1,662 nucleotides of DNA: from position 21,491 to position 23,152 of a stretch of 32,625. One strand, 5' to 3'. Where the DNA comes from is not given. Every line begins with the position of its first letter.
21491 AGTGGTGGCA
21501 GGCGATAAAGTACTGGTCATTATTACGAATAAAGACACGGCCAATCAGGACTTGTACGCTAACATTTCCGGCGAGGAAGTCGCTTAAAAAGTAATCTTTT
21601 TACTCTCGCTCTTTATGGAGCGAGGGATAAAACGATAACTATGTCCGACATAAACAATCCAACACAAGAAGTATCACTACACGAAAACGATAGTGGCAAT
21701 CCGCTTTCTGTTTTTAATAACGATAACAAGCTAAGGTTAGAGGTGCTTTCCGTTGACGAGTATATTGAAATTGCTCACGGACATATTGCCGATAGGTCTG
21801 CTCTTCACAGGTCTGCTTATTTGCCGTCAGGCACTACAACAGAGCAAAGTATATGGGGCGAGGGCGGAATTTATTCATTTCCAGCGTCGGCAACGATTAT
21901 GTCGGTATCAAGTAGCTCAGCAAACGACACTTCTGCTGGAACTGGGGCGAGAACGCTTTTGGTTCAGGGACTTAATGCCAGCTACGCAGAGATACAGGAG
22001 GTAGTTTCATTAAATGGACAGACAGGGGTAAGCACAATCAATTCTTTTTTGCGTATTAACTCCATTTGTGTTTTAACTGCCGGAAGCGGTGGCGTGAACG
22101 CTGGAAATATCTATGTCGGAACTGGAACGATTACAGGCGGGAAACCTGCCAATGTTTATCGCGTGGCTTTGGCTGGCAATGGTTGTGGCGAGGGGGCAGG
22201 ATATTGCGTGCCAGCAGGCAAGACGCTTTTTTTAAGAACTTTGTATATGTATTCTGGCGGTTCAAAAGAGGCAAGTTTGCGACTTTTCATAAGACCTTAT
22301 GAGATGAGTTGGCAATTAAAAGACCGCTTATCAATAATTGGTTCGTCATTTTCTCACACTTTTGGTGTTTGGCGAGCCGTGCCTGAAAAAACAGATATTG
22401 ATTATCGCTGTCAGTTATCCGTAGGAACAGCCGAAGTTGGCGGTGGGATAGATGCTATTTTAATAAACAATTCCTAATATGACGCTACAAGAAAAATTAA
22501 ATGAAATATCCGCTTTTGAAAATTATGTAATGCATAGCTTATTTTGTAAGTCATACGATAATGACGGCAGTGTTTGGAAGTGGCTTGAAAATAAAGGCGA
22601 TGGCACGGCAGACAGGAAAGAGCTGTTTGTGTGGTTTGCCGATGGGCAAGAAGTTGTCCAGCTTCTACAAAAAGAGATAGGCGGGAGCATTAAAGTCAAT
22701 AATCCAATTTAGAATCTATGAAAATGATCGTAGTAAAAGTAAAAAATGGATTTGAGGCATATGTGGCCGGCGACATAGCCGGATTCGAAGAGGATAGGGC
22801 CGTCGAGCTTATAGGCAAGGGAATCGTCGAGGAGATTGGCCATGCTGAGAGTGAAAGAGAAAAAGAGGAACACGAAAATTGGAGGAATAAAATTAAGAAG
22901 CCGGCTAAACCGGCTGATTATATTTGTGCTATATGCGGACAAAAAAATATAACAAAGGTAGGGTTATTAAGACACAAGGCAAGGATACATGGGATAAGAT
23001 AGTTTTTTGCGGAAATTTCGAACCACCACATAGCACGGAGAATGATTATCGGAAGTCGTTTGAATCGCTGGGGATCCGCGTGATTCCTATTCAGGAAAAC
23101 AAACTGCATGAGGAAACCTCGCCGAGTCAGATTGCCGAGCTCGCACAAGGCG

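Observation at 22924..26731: Four-gene sugar-modification cassette (two glycosyltransferases, an FkbM methyltransferase and a methyltransferase/kinase-like fusion) embedded in the virion structural module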

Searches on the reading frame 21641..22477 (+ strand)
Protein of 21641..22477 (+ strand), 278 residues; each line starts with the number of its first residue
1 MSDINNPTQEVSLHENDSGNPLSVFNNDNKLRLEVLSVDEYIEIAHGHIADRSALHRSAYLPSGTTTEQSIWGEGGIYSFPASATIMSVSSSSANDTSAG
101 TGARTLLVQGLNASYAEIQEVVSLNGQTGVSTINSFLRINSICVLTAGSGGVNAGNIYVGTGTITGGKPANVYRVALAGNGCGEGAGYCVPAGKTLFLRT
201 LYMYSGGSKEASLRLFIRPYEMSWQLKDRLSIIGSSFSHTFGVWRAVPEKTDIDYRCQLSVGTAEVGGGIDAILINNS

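Call 4: search_protein_families(library=pfam, proteins=[window:21641-22477:+], max_evalue=0.1)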
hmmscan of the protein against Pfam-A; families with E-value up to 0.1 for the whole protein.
window:21641-22477:+ (278 aa): 0 families

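Call 5: search_protein_families(library=phrogs, proteins=[window:21641-22477:+], max_evalue=0.01)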
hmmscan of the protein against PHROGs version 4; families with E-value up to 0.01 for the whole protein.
window:21641-22477:+ (278 aa): 1 family
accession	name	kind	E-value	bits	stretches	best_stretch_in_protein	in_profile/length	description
phrog_8198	-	unknown function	2.3e-31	110.1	1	41-277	40-262/262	-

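Call 7: search_protein_families(library=ncbifam, proteins=[window:21641-22477:+], max_evalue=0.1)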
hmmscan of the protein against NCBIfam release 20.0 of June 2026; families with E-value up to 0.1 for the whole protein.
window:21641-22477:+ (278 aa): 0 families

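Call 66: search_dna_similar(query=window:21641-22477:+, collection=phages, mode=protein, max_rows=15, max_evalue=0.001)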
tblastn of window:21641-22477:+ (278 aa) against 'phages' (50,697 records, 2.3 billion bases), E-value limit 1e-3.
Records with a match: 46; places in all: 46; records where one place covers at least 80% of the query: 36.
Best place of each record, by identity: <60% 46.
By first word of the organism name: Synechococcus 26; Cyanophage 9; Caudoviricetes 4; Prochlorococcus 2; Vibrio 2; Nitrosopumilaceae 1; Phage 1; Tenacibaculum 1.
By host as written in the record: Synechococcus 8; - 7; Synechococcus sp. MW02 7; Synechococcus sp. 5; Synechococcus sp. WH 7803 5; Synechococcus sp. WH8102 3; Synechococcus sp. WH8101 2; Synechococcus sp. WH7803 2; and 5 more.
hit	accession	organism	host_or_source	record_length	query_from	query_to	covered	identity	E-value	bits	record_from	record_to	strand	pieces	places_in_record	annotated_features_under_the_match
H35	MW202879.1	Caudoviricetes sp.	Manatee Spring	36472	42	278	85%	43.7%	2e-45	169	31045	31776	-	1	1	hypothetical protein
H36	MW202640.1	Caudoviricetes sp.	Manatee Spring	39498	42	277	85%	34.6%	3e-15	81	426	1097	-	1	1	hypothetical protein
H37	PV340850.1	Synechococcus phage Sf-CH1b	Synechococcus sp. WH8102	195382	10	277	96%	29.4%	8e-14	77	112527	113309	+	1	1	hypothetical protein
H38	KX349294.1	Cyanophage S-RIM44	Synechococcus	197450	10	277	96%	29.2%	2e-14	79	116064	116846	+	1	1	hypothetical protein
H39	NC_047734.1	Cyanophage S-RIM44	Synechococcus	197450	10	277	96%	29.2%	2e-14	79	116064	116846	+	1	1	hypothetical protein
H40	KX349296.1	Cyanophage S-RIM44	Synechococcus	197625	10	277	96%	29.2%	2e-14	79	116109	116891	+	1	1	hypothetical protein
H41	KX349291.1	Cyanophage S-RIM44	Synechococcus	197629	10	277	96%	29.2%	2e-14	79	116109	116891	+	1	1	hypothetical protein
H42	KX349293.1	Cyanophage S-RIM44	Synechococcus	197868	10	277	96%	29.2%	2e-14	79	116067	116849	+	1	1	hypothetical protein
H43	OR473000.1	Synechococcus phage S-CREM2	Synechococcus sp. CRE1902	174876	10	277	96%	28.8%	6e-10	66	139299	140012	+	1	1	hypothetical protein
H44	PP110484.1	Synechococcus phage MA01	Synechococcus sp. MW02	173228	10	278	97%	27.9%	2e-9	64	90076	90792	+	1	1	tail fiber protein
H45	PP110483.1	Synechococcus phage MA10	Synechococcus sp. MW02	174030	10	278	97%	27.9%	2e-9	64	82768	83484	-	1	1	tail fiber protein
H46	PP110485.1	Synechococcus phage ME01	Synechococcus sp. MW02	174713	10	278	97%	27.9%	2e-9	64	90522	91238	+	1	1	hypothetical protein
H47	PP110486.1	Synechococcus phage MC09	Synechococcus sp. MW02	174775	10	278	97%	27.9%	2e-9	64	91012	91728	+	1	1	tail fiber protein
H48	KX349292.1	Cyanophage S-RIM44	Synechococcus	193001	10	277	96%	27.9%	4e-20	96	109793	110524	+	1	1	hypothetical protein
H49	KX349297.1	Cyanophage S-RIM44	Synechococcus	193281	10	277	96%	27.1%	4e-18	90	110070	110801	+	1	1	hypothetical protein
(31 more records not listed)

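Call 68: get_annotated_region(hit=H35, flank=7000)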
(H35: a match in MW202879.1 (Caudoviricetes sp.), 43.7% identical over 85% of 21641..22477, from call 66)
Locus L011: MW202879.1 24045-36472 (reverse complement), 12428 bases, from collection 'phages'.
description: Myoviridae sp. isolate ctjtQ328, complete genome.
organism: Caudoviricetes sp. (NCBI taxid 2832643)
taxonomy: Viruses; Duplodnaviria; Heunggongvirae; Uroviricota; Caudoviricetes
host: -; source: Manatee Spring; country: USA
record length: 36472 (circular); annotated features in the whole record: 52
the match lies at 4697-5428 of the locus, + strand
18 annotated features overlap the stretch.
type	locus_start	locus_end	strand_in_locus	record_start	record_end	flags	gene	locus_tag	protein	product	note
CDS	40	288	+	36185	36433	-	-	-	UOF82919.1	hypothetical protein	-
CDS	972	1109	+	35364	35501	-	-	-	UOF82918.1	hypothetical protein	-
CDS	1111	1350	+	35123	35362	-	-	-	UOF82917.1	hypothetical protein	-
CDS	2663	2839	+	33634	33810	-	-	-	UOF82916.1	hypothetical protein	-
CDS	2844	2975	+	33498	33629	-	-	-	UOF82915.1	hypothetical protein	-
CDS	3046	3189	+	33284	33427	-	-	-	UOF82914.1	hypothetical protein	-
CDS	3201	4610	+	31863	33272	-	-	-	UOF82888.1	terminase large subunit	-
CDS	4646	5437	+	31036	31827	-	-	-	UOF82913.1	hypothetical protein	-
CDS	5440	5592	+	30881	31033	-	-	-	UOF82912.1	hypothetical protein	-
CDS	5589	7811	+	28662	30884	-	-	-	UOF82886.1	head to tail connecting protein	-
CDS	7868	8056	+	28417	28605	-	-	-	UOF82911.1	hypothetical protein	-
CDS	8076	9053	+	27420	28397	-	-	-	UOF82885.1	scaffolding protein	-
CDS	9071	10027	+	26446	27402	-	-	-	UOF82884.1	major capsid protein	-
CDS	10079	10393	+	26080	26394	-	-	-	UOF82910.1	hypothetical protein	-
CDS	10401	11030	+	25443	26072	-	-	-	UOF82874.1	hypothetical protein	-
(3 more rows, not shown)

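Call 69: get_annotated_region(hit=H44, flank=5000)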
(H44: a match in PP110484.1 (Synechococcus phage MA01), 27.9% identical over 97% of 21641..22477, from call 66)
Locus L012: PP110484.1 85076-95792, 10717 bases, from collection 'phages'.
description: Synechococcus phage MA01, complete genome.
organism: Synechococcus phage MA01 (NCBI taxid 3117464)
taxonomy: Viruses; Duplodnaviria; Heunggongvirae; Uroviricota; Caudoviricetes; Kyanoviridae; Makaravirus
host: Synechococcus sp. MW02; source: coastal; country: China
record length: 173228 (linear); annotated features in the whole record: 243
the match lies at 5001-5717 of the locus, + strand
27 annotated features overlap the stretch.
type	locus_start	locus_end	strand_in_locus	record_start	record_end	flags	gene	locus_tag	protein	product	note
CDS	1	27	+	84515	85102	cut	-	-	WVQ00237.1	homing endonuclease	-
CDS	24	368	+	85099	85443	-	-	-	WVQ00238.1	hypothetical protein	-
CDS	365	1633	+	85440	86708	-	-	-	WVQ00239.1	endolysin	-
CDS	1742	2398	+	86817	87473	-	-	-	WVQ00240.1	hypothetical protein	-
CDS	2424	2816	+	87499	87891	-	-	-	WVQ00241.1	hypothetical protein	-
CDS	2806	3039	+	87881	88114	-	-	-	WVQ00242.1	hypothetical protein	-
CDS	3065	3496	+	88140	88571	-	-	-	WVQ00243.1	hypothetical protein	-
CDS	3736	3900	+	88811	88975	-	-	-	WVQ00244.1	hypothetical protein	-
CDS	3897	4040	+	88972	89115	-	-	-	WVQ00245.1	hypothetical protein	-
CDS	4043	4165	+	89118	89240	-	-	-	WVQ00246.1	hypothetical protein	-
CDS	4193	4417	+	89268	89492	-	-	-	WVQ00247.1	hypothetical protein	-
CDS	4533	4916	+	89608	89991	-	-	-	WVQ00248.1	putative endonuclease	-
CDS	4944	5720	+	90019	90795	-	-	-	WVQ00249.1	tail fiber protein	-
CDS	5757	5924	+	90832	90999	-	-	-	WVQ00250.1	hypothetical protein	-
CDS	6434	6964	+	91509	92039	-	-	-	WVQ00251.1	HNH endonuclease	-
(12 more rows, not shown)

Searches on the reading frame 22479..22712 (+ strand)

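Call 4: search_protein_families(library=pfam, proteins=[window:22479-22712:+], max_evalue=0.1)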
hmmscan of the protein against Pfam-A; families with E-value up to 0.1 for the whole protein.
window:22479-22712:+ (77 aa): 2 families
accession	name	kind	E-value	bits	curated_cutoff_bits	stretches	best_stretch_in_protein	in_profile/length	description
PF00511.22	PPV_E2_C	-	0.0078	16.8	25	1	19-64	20-65/80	E2 (early) protein, C terminal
PF13946.11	DUF4214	-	0.056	13.9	23.2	1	19-62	29-71/72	Domain of unknown function (DUF4214)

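Call 5: search_protein_families(library=phrogs, proteins=[window:22479-22712:+], max_evalue=0.01)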
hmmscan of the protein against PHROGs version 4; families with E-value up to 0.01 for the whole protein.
window:22479-22712:+ (77 aa): 0 families

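Call 88: search_protein_families(library=phrogs, proteins=[window:22479-22712:+], max_evalue=0.01)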
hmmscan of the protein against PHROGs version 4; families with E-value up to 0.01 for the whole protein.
window:22479-22712:+ (77 aa): 0 families

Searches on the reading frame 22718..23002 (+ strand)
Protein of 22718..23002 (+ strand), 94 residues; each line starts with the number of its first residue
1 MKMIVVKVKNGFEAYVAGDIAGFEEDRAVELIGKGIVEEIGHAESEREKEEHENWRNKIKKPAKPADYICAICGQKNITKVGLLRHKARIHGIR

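Call 4: search_protein_families(library=pfam, proteins=[window:22718-23002:+], max_evalue=0.1)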
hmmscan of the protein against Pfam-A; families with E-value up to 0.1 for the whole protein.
window:22718-23002:+ (94 aa): 2 families
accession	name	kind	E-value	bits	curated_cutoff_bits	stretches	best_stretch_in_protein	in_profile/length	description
PF23574.1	zf-C2H2_ZNF142_18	-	0.0052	17.2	27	1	68-92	3-27/35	Zinc finger protein 142 C2H2 domain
PF13696.11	zf-CCHC_2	-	0.034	14.4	27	1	65-76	1-12/21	Zinc knuckle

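Call 5: search_protein_families(library=phrogs, proteins=[window:22718-23002:+], max_evalue=0.01)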
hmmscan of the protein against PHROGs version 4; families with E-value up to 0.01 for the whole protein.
window:22718-23002:+ (94 aa): 3 families
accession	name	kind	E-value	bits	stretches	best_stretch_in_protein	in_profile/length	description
phrog_2616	-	unknown function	9.2e-05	24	1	5-51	8-57/77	-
phrog_38773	-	unknown function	0.00092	20.6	1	3-35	1-33/61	-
phrog_10598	-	unknown function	0.0031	18.8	1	1-63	1-61/83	-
